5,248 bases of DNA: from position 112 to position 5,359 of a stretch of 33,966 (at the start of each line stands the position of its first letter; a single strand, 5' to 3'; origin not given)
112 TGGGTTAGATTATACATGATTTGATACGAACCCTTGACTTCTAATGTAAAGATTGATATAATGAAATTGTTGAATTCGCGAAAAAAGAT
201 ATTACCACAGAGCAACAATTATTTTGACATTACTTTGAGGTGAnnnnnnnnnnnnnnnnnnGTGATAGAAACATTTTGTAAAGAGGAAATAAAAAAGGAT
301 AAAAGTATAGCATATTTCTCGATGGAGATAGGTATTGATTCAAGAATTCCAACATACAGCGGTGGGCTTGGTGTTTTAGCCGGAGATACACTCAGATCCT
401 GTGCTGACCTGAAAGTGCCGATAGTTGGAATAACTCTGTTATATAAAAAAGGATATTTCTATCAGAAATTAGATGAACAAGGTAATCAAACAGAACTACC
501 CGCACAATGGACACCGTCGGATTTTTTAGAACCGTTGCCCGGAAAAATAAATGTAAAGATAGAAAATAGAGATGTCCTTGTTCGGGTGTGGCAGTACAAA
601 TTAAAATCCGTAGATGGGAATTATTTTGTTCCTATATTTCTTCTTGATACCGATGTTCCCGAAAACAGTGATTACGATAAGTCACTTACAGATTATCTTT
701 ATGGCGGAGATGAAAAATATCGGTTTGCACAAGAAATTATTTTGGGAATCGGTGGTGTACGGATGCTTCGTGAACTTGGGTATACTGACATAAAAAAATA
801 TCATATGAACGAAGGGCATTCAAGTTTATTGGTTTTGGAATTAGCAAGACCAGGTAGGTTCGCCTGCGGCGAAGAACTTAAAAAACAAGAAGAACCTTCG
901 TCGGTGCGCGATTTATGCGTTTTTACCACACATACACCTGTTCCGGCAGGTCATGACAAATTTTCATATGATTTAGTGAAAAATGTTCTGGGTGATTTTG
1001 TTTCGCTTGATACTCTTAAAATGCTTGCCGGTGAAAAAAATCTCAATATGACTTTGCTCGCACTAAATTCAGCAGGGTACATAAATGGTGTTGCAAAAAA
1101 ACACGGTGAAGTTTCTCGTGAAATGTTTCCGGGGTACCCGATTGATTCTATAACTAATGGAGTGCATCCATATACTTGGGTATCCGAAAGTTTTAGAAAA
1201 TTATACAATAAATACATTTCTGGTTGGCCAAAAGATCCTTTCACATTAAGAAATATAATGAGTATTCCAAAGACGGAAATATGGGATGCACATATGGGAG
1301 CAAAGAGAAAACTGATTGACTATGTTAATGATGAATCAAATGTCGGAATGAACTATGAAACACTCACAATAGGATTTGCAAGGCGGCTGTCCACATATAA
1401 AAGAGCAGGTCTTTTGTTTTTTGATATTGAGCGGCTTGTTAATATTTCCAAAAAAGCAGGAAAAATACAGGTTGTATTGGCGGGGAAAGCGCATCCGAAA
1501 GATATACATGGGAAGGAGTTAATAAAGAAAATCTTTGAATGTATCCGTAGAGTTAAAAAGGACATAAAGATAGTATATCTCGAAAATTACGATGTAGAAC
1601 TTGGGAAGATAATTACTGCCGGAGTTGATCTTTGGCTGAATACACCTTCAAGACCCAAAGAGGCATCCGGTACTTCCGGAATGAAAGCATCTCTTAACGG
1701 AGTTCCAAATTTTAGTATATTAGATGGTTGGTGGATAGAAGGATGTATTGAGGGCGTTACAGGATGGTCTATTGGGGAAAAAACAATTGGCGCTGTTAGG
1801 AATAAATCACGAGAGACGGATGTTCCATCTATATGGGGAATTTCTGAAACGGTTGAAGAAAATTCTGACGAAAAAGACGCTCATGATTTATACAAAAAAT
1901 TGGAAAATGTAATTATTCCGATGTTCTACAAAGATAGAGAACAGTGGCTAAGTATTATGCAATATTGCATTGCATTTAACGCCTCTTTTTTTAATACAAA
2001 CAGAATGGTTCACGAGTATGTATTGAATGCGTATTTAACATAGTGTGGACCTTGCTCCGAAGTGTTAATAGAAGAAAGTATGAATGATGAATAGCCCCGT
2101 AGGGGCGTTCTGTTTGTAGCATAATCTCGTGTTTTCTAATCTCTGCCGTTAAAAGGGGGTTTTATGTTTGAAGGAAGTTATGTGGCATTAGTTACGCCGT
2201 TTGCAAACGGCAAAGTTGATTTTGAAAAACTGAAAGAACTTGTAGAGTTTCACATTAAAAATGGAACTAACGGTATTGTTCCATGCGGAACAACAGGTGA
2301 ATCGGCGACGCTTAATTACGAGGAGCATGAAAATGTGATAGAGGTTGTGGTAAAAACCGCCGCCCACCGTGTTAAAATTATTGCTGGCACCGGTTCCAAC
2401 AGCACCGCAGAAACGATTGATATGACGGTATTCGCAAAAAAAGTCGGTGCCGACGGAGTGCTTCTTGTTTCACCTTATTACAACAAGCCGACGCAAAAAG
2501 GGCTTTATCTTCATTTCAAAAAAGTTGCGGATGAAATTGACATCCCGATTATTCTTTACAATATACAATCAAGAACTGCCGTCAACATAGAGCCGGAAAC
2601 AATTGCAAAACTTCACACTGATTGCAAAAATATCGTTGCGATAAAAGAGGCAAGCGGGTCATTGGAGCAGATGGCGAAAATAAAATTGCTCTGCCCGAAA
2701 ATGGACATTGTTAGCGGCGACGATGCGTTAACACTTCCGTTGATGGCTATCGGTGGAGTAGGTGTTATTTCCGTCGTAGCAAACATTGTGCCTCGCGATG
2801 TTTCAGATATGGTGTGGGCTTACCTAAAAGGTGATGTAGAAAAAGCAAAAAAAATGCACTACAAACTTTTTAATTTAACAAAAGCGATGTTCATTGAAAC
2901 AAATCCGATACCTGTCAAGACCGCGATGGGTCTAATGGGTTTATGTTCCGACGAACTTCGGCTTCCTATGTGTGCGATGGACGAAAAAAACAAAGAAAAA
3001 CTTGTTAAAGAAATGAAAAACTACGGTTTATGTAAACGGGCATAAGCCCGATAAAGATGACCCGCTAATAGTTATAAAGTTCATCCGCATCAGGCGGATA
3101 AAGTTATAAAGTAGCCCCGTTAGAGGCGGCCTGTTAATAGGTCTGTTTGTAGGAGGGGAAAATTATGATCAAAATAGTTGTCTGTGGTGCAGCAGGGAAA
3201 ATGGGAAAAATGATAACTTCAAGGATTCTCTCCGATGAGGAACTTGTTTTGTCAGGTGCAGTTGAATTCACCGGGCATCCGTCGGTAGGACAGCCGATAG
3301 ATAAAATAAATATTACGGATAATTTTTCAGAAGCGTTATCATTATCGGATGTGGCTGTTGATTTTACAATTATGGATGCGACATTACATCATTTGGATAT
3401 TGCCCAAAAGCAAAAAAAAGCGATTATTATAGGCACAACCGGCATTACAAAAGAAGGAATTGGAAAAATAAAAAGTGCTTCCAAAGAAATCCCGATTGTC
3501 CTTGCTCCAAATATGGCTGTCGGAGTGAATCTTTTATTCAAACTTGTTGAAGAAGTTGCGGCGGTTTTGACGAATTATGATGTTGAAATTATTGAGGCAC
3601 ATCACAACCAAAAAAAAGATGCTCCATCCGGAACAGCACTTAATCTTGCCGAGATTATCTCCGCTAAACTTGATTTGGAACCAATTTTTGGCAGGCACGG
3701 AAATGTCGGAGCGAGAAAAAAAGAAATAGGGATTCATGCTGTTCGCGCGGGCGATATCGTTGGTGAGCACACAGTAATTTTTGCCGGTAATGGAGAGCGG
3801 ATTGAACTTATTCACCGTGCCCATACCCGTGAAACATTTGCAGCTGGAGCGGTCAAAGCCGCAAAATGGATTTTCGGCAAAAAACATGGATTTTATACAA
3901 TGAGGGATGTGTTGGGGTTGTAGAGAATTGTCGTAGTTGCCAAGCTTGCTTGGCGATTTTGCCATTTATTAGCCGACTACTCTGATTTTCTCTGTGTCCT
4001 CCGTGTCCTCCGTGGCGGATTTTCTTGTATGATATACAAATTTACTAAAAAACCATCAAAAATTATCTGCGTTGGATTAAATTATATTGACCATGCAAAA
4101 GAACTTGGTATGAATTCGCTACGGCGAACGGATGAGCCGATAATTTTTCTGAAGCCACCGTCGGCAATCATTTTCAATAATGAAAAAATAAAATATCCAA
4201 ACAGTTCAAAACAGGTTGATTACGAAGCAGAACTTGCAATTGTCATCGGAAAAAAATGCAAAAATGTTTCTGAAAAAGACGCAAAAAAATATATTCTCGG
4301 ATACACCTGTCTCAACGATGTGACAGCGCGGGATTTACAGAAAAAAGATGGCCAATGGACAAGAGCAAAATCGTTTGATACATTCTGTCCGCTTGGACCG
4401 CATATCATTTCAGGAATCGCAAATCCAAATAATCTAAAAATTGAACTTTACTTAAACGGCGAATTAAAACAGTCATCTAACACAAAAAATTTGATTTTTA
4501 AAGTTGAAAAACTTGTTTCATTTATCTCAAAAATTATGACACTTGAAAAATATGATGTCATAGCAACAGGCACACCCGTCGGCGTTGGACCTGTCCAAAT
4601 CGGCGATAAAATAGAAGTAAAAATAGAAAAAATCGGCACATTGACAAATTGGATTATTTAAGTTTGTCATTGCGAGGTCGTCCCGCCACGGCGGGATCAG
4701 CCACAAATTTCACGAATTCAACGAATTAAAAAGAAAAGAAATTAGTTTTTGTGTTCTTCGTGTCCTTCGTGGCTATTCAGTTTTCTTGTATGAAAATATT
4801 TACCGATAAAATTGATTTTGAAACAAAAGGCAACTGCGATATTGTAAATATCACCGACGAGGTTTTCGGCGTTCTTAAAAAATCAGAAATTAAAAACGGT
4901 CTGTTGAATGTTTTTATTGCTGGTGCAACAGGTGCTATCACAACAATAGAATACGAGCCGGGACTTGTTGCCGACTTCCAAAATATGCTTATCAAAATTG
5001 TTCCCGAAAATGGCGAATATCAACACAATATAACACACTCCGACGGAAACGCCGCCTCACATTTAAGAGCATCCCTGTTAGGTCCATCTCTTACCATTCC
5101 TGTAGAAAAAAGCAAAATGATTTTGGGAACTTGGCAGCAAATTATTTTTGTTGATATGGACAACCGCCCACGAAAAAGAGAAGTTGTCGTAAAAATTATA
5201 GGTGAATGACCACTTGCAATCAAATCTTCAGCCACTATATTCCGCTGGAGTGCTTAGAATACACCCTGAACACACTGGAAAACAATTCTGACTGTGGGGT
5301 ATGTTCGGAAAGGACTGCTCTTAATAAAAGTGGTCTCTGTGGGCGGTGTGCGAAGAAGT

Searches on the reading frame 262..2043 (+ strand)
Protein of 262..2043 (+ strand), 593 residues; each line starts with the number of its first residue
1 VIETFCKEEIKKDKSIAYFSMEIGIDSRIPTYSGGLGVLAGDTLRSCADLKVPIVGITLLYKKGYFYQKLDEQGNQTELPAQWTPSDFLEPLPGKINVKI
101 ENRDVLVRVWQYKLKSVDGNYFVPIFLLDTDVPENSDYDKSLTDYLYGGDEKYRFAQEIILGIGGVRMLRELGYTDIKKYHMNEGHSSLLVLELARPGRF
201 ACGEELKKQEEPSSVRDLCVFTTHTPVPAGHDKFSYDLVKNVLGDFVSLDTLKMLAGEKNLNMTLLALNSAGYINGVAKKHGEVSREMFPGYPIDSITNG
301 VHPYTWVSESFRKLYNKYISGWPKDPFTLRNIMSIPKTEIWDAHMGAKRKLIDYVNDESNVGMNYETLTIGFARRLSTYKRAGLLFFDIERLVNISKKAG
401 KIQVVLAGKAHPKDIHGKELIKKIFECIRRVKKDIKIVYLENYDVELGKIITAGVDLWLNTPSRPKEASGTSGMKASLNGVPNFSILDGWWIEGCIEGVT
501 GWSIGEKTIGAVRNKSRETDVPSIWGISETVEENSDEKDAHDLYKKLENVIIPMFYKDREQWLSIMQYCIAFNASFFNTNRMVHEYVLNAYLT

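Call 33: search_protein_families(library=pfam, max_evalue=0.001, proteins=[window:262-2043:+])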
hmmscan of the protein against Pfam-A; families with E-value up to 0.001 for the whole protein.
window:262-2043:+ (593 aa): 1 family
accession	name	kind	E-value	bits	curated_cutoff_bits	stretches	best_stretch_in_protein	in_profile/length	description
PF00343.26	Phosphorylase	-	7.1e-38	130.8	27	2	252-493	313-583/713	Carbohydrate phosphorylase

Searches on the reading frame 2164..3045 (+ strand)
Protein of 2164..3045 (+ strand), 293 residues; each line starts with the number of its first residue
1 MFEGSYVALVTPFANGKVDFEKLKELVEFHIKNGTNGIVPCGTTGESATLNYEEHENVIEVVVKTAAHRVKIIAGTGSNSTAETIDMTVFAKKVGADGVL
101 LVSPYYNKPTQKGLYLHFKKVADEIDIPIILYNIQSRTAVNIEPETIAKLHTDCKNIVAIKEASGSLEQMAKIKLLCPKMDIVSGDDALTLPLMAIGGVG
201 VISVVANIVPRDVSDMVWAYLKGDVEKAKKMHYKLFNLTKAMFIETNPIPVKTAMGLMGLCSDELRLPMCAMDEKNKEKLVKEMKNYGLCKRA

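Call 33: search_protein_families(library=pfam, max_evalue=0.001, proteins=[window:2164-3045:+])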
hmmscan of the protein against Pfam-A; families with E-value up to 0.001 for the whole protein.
window:2164-3045:+ (293 aa): 1 family
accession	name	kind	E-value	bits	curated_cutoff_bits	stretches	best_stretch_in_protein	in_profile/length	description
PF00701.28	DHDPS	-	1e-97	326.8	22.1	1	2-285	2-287/289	Dihydrodipicolinate synthetase family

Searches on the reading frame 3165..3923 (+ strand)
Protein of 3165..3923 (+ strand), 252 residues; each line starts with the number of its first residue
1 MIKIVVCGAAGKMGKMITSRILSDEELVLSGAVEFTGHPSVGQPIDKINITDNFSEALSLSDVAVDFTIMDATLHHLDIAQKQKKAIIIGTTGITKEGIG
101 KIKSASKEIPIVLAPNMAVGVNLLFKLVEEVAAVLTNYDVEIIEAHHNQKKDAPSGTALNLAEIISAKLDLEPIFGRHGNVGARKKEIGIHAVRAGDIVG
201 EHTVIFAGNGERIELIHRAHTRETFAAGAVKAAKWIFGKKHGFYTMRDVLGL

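Call 33: search_protein_families(library=pfam, max_evalue=0.001, proteins=[window:3165-3923:+])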
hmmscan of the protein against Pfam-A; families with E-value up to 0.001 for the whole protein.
window:3165-3923:+ (252 aa): 2 families
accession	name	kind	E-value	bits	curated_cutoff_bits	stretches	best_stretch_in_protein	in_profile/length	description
PF05173.19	DapB_C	-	8.3e-50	168.3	27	1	120-250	1-121/121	Dihydrodipicolinate reductase, C-terminus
PF01113.26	DapB_N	-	4.1e-29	101.6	25.6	1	2-117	1-124/124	Dihydrodipicolinate reductase, N-terminus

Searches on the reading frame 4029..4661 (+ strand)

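Call 33: search_protein_families(library=pfam, max_evalue=0.001, proteins=[window:4029-4661:+])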
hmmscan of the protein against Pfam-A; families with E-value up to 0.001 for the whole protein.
window:4029-4661:+ (210 aa): 1 family
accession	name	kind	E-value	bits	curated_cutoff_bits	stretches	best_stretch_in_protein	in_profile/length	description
PF01557.24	FAA_hydrolase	-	2.1e-70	237.1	23.9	1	11-208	1-212/214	Fumarylacetoacetate (FAA) hydrolase C-terminal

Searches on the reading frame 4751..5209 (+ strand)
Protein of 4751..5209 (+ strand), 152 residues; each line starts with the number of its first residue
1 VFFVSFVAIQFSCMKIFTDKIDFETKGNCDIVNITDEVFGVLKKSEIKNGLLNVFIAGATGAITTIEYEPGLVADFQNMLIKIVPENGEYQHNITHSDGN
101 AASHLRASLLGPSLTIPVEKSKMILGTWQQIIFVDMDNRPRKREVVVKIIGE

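Call 33: search_protein_families(library=pfam, max_evalue=0.001, proteins=[window:4751-5209:+])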
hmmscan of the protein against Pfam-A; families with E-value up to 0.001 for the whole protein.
window:4751-5209:+ (152 aa): 1 family
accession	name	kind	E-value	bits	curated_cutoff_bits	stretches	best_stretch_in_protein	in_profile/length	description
PF01894.22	UPF0047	-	2e-36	125.1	27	1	33-149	1-117/117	Uncharacterised protein family UPF0047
